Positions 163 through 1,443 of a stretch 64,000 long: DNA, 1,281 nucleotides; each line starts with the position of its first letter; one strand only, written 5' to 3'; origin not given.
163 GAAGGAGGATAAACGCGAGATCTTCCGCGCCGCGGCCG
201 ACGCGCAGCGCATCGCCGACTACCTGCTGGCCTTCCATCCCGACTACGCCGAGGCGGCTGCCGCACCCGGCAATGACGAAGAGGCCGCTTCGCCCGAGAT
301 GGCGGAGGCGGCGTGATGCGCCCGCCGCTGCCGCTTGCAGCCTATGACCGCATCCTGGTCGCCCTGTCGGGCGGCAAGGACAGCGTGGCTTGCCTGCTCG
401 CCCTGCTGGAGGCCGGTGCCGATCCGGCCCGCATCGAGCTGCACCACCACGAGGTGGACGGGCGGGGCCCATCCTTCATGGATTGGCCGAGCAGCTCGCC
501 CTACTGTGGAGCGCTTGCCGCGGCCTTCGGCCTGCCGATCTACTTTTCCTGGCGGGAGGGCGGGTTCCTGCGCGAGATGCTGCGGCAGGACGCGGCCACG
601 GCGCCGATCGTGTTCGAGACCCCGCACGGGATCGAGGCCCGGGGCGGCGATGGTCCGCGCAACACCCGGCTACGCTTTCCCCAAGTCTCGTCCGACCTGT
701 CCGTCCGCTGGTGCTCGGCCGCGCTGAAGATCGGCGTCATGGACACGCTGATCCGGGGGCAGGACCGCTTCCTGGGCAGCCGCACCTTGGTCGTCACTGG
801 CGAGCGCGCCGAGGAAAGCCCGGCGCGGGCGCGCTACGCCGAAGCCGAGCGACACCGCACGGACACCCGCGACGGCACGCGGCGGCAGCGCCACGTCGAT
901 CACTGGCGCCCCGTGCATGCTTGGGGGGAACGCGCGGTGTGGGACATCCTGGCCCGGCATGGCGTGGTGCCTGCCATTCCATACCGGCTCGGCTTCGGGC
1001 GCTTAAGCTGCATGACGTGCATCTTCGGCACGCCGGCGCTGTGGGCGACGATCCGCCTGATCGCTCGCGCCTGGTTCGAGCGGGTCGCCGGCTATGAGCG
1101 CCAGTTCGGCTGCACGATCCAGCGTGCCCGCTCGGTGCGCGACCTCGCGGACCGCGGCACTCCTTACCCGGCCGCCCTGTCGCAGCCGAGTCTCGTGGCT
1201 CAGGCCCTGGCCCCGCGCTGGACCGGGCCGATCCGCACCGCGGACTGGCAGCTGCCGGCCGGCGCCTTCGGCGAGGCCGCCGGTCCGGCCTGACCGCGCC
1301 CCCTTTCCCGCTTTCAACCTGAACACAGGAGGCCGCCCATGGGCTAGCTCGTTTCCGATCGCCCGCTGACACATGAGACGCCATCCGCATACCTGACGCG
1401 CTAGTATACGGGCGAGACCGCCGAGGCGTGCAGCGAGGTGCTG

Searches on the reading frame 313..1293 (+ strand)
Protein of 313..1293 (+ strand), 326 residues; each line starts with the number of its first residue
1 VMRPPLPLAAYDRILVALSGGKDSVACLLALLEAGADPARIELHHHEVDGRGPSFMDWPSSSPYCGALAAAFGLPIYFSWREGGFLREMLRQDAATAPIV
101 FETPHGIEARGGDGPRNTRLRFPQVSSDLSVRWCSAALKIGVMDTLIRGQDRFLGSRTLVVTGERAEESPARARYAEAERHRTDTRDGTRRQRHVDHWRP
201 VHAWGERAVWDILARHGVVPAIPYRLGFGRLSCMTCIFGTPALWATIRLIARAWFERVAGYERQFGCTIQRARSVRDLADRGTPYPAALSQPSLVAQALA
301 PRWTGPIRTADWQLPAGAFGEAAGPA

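Call 92: search_protein_families(library=pfam, proteins=[window:313-1293:+], max_evalue=0.0001)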
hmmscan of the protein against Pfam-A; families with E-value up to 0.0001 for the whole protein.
window:313-1293:+ (326 aa): 1 family
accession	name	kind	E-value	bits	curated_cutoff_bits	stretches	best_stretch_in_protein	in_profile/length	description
PF01507.26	PAPS_reduct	-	8.5e-07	29.6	22.5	1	156-236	100-172/175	Phosphoadenosine phosphosulfate reductase domain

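Call 93: search_protein_families(library=padloc, proteins=[window:313-1293:+], max_evalue=0.00001)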
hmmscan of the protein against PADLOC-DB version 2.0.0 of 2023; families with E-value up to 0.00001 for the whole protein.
window:313-1293:+ (326 aa): 3 families
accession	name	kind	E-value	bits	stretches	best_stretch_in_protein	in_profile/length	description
PDLC02510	BrxP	-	6.4e-10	35.9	1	131-241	216-318/779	BrxP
PDLC02662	DndC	-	3.9e-08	30.7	1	130-215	126-210/481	DndC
PDLC02661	DndC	-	3.3e-07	27.6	1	130-216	122-207/468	DndC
